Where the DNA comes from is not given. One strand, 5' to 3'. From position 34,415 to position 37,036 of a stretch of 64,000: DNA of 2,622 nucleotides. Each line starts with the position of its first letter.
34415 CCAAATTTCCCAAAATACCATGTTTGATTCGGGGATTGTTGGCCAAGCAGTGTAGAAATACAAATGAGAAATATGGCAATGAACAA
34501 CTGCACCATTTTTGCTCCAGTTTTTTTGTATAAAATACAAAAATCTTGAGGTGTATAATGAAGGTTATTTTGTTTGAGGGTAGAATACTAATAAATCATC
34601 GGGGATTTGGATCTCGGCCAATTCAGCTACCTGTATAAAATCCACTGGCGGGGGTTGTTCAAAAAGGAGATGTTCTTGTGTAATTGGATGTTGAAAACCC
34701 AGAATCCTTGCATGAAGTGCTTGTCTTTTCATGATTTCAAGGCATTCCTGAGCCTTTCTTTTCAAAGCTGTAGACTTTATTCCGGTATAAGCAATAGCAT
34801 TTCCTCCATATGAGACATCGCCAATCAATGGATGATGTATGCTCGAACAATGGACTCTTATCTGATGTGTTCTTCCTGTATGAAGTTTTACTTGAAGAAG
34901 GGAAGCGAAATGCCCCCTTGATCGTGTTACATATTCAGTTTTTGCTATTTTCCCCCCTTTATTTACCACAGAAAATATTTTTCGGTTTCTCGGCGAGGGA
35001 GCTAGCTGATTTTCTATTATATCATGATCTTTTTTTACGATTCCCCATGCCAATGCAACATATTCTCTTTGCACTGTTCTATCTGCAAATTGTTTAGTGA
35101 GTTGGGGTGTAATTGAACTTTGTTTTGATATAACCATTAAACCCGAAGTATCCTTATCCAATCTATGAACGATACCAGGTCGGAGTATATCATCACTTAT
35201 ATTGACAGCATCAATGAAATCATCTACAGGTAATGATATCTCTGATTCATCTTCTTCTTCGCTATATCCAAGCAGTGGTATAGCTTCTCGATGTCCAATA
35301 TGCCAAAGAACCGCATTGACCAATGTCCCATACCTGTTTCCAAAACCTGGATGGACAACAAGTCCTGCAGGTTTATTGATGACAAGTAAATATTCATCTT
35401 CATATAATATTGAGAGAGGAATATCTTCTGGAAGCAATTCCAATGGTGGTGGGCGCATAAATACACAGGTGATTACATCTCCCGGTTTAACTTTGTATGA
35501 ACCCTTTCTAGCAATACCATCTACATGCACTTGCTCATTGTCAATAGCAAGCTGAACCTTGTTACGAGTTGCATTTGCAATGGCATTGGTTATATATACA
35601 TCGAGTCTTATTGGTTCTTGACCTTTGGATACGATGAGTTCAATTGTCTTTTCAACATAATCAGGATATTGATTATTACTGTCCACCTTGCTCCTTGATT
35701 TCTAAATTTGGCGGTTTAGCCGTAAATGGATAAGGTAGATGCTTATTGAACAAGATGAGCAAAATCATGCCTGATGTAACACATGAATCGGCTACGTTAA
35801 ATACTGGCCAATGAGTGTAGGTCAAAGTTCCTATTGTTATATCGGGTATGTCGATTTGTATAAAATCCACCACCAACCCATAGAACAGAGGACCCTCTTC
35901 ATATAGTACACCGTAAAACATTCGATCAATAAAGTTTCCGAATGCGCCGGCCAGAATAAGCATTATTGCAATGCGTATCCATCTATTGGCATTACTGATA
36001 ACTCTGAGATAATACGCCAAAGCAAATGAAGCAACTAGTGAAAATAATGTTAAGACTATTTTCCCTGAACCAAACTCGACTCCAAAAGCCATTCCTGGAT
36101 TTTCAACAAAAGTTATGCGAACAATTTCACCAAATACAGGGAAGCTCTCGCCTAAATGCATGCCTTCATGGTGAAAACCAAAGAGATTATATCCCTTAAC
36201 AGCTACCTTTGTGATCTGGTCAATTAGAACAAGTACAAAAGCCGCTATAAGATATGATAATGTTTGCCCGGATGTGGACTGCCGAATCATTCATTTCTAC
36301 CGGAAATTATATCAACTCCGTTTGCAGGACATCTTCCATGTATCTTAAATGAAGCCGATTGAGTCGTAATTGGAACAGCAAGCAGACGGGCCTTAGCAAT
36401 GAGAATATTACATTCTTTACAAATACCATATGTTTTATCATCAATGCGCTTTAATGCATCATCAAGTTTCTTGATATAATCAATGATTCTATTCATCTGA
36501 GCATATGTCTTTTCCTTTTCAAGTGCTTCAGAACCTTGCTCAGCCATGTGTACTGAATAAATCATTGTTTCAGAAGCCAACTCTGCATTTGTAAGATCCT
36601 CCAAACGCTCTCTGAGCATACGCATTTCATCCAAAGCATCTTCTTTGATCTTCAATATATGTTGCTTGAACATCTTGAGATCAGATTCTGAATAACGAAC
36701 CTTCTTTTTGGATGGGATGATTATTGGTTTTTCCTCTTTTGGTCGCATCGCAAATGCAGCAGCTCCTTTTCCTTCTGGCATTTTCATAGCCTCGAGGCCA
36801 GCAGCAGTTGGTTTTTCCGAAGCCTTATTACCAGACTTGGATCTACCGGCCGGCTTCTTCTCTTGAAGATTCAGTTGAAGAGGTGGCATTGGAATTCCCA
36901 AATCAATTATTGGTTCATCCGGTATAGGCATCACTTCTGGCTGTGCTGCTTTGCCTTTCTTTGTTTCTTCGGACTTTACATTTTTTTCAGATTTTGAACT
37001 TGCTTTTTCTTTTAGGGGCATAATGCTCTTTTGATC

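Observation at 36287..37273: DksA/TraR-family regulator fused to a roughly 250-aa H1-like Lys/Ala/Ser/Pro-rich tail, with a degenerate zinc finger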

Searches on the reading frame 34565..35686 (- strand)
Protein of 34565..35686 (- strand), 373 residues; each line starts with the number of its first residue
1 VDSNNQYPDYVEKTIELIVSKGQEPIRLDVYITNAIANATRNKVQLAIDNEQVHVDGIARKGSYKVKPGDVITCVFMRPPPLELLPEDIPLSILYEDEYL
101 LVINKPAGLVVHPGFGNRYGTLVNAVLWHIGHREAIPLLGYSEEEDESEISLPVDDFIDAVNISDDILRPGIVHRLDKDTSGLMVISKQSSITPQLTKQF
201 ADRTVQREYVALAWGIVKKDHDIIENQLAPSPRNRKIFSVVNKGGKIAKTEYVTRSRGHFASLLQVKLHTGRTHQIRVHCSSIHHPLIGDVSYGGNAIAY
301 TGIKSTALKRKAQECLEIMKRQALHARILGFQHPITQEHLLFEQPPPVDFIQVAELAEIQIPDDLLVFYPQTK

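Call 5: search_protein_families(library=pfam, proteins=[window:34565-35686:-], max_evalue=0.1)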
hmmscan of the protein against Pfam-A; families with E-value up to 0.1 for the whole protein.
window:34565-35686:- (373 aa): 2 families
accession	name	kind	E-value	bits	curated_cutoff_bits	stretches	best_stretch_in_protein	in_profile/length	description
PF00849.27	PseudoU_synth_2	-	1e-30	107.4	26.8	1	99-282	1-152/152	RNA pseudouridylate synthase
PF01479.30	S4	-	2.8e-06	27.4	22.8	1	27-72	2-48/48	S4 domain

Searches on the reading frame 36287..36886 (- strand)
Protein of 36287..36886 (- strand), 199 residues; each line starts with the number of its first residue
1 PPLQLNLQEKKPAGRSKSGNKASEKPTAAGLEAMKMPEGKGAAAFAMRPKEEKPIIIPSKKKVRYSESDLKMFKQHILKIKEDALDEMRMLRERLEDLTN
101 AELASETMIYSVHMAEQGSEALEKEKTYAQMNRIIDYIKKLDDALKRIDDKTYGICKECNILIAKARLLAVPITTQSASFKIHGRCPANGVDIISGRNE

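Call 64: predict_structure(alignment_id=A4)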
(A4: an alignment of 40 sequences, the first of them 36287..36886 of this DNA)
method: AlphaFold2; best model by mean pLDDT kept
length: 199 residues; sequences in the alignment: 40
mean_pLDDT: 72.9   pTM: 0.58
mean pLDDT of the five models: 72.9, 72.4, 72.1, 70.6, 70.2
residues with pLDDT >= 90: 76; 70-90: 42; 50-70: 30; < 50: 51
segments of 3 or more residues with pLDDT < 50: 1-49
pLDDT, mean of each block of 10 residues (from residue 1): 41 35 37 38 42 56 85 97 97 93 73 72 94 97 96 89 90 89 76 60
secondary structure, 60 per line:
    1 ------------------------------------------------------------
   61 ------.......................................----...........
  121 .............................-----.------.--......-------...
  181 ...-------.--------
elements in order: H67-105 H110-149 H165-170 H178-183
